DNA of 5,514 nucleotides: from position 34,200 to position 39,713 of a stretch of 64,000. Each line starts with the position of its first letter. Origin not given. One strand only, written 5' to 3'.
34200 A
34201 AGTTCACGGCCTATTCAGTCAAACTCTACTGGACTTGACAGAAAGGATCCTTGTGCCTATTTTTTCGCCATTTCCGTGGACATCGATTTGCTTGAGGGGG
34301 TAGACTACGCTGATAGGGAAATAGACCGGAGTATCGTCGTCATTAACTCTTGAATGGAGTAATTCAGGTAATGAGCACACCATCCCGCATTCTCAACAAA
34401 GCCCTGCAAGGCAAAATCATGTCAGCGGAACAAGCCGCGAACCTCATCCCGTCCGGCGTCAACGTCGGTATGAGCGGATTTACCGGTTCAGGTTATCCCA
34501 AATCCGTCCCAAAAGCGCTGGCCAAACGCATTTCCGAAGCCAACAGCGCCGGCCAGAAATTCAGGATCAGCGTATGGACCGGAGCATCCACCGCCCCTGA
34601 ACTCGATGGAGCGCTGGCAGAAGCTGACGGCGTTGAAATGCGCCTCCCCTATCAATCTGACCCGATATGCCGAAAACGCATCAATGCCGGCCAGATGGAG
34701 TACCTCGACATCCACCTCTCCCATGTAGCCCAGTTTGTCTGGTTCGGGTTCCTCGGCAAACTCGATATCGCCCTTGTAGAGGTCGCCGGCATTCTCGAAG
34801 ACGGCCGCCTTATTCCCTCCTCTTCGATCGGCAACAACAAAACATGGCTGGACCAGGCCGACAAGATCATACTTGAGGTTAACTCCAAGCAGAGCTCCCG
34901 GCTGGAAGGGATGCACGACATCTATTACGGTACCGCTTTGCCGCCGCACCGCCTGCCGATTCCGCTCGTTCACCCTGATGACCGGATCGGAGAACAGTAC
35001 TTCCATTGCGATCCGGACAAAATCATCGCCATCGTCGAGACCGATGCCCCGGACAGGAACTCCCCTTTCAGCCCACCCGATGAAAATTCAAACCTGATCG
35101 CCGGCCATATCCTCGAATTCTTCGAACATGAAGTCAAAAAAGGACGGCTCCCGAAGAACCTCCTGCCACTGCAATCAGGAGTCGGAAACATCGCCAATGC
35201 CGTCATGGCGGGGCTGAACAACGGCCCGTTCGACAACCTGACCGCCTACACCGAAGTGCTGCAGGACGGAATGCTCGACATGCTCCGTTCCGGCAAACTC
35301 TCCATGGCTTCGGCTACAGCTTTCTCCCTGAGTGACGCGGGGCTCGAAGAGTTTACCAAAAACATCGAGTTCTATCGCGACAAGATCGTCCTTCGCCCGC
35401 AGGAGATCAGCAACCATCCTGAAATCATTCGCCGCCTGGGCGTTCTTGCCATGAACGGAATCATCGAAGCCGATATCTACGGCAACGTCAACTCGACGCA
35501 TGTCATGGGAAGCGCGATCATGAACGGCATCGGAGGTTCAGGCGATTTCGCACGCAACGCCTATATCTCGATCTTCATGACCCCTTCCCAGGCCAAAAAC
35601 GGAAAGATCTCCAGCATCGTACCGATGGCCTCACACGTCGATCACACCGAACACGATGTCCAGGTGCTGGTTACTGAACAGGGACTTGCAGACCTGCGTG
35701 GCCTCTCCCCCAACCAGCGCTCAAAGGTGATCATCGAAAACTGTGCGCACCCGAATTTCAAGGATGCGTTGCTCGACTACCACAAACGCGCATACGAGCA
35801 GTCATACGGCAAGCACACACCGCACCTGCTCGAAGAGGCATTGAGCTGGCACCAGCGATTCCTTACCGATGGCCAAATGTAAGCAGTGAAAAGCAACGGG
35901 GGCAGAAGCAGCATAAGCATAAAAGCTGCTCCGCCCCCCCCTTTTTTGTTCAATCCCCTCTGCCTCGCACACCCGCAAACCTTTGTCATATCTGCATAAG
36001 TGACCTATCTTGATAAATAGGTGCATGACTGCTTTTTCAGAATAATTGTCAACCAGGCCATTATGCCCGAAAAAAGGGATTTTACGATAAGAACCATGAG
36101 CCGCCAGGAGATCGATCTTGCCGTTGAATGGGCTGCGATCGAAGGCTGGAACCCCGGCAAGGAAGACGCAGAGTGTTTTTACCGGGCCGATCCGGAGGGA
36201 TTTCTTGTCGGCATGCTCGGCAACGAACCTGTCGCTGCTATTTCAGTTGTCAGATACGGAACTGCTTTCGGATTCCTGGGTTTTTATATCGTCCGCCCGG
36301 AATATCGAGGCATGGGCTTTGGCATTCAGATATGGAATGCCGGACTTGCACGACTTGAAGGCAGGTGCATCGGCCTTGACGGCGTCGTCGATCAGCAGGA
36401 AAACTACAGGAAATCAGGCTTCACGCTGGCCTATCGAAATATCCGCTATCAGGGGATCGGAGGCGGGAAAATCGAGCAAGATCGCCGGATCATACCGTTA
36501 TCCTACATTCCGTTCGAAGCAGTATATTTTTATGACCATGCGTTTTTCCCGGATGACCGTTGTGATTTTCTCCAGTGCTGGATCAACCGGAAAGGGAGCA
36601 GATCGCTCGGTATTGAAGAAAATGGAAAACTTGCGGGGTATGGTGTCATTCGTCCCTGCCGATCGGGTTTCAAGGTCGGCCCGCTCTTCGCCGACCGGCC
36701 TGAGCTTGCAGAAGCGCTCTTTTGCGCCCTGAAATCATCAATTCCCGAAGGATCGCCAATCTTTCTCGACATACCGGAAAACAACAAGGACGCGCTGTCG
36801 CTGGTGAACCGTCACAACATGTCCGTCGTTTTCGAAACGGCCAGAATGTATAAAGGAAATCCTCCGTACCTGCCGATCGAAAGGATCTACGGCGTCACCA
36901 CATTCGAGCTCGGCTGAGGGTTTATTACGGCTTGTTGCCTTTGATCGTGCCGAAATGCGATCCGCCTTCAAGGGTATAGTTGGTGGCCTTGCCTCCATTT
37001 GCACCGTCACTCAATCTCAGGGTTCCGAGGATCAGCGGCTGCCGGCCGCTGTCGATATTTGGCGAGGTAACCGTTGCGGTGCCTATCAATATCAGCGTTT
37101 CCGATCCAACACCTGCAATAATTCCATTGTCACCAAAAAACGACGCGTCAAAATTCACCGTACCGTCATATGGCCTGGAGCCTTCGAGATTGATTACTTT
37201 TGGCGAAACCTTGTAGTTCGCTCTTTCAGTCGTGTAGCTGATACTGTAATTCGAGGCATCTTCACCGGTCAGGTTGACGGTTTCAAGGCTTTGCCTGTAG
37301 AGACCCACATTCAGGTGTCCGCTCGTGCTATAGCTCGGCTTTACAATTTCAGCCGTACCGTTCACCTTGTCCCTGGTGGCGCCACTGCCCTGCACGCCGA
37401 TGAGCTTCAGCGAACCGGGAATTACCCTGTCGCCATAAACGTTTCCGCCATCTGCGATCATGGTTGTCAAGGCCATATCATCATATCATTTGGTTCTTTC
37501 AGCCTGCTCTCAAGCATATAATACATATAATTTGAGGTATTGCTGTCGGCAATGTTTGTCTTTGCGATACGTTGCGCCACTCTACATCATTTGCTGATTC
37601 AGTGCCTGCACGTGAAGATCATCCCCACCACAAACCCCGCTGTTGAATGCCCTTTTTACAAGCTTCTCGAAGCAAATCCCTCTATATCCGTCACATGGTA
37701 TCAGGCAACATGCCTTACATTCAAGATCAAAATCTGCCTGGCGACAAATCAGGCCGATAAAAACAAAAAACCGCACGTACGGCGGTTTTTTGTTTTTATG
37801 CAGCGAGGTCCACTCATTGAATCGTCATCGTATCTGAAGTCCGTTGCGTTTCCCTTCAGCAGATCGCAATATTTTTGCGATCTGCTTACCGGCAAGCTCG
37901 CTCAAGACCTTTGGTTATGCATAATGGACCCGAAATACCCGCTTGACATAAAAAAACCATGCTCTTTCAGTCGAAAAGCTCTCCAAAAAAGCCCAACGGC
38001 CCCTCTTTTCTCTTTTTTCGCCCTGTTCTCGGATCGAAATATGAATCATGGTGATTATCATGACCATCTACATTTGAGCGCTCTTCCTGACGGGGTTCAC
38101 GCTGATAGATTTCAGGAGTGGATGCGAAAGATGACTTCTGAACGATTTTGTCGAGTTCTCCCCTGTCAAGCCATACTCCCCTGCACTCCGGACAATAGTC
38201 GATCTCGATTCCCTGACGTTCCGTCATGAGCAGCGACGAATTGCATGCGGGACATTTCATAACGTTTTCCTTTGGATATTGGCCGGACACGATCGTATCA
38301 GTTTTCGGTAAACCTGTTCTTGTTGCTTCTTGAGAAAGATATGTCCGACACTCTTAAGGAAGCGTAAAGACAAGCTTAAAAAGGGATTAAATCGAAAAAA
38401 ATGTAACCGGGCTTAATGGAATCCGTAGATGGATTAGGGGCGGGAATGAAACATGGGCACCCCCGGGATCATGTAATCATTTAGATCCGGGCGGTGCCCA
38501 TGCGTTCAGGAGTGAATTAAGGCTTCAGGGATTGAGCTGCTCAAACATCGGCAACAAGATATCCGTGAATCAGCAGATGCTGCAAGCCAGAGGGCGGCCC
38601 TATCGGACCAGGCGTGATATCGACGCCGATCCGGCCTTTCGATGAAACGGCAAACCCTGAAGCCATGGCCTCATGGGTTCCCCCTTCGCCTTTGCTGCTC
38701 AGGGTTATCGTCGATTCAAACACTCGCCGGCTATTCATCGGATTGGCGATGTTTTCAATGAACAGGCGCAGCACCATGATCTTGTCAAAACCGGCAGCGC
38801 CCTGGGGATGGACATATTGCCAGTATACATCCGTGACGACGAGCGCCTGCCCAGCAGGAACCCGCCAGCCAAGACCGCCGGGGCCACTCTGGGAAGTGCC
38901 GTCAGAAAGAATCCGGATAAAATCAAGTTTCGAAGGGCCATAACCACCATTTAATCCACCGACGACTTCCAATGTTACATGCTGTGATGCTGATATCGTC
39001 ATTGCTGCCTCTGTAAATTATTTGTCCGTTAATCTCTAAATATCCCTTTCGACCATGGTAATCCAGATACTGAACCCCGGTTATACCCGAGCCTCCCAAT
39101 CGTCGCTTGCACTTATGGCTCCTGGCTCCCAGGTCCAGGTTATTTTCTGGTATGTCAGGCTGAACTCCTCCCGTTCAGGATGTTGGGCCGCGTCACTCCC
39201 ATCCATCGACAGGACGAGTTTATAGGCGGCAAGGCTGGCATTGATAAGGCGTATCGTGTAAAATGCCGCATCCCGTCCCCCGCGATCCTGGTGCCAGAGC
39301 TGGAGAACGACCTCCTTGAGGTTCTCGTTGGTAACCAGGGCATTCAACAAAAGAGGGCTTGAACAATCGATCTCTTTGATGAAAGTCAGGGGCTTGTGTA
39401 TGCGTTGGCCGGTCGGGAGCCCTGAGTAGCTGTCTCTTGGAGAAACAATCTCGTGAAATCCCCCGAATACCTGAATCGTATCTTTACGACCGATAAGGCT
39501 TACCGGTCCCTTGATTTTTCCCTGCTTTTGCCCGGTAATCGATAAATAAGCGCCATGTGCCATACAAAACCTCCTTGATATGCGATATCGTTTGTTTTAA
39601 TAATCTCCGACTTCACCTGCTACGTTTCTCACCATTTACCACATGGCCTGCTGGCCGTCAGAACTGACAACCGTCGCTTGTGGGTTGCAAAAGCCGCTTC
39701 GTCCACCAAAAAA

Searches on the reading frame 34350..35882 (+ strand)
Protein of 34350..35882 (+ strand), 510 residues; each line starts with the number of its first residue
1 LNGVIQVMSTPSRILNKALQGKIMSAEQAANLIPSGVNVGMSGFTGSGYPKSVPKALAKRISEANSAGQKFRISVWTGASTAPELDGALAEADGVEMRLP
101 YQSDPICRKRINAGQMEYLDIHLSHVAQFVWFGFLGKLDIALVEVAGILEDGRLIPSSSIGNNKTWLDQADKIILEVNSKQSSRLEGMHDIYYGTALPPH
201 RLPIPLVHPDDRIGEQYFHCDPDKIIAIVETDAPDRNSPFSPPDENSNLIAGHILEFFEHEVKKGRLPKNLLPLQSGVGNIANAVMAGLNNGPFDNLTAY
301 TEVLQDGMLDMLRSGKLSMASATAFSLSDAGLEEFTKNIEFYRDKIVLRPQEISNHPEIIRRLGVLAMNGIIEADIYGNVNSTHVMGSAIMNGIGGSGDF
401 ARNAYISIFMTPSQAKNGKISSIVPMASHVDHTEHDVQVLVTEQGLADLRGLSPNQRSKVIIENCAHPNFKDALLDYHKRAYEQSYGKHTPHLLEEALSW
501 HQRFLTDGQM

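Call 43: search_protein_families(library=pfam, proteins=[window:34350-35882:+], max_evalue=0.001)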
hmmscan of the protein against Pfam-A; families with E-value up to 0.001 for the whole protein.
window:34350-35882:+ (510 aa): 3 families
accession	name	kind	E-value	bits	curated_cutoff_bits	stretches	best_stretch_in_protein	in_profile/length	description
PF13336.12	AcetylCoA_hyd_C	-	4.2e-43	147.4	23.7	1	331-477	1-153/154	Acetyl-CoA hydrolase/transferase C-terminal domain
PF02550.21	AcetylCoA_hydro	-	7.3e-29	101.6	24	1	19-230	5-198/198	Acetyl-CoA hydrolase/transferase N-terminal domain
PF04223.18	CitF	-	0.00045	19.8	27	1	353-447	312-403/466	Citrate lyase, alpha subunit (CitF)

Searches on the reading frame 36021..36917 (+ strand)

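Call 43: search_protein_families(library=pfam, proteins=[window:36021-36917:+], max_evalue=0.001)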
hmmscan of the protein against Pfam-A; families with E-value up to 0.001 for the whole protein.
window:36021-36917:+ (298 aa): 3 families
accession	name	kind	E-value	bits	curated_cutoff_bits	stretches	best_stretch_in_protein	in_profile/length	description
PF18014.7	Acetyltransf_18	-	2.3e-32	111.8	22.7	1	170-291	3-124/124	Acetyltransferase (GNAT) domain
PF00583.31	Acetyltransf_1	-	2.6e-11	44.2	20.7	1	41-121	14-100/116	Acetyltransferase (GNAT) family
PF13508.13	Acetyltransf_7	-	0.0001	23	27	1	59-135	3-83/84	Acetyltransferase (GNAT) domain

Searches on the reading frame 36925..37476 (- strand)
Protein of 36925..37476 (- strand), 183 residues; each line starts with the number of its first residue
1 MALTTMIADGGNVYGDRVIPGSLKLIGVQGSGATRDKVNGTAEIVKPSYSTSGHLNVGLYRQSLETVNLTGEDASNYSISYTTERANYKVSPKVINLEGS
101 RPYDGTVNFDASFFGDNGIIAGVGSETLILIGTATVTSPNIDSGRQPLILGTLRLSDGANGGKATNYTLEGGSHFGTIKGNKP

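Call 43: search_protein_families(library=pfam, proteins=[window:36925-37476:-], max_evalue=0.001)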
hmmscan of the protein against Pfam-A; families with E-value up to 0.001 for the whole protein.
window:36925-37476:- (183 aa): 1 family
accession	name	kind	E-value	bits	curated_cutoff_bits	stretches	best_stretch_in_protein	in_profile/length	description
PF18657.6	YDG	-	8.8e-10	39.1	25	1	98-170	12-81/85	YDG domain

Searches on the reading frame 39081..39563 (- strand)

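Call 61: search_protein_families(library=pfam, proteins=[window:39081-39563:-], max_evalue=0.0001)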
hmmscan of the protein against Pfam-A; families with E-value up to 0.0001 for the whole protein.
window:39081-39563:- (160 aa): 1 family
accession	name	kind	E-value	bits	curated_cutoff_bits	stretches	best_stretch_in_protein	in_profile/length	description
PF05638.18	T6SS_HCP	-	1.8e-27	96.6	23.5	1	6-145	1-129/129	Type VI secretion system effector, Hcp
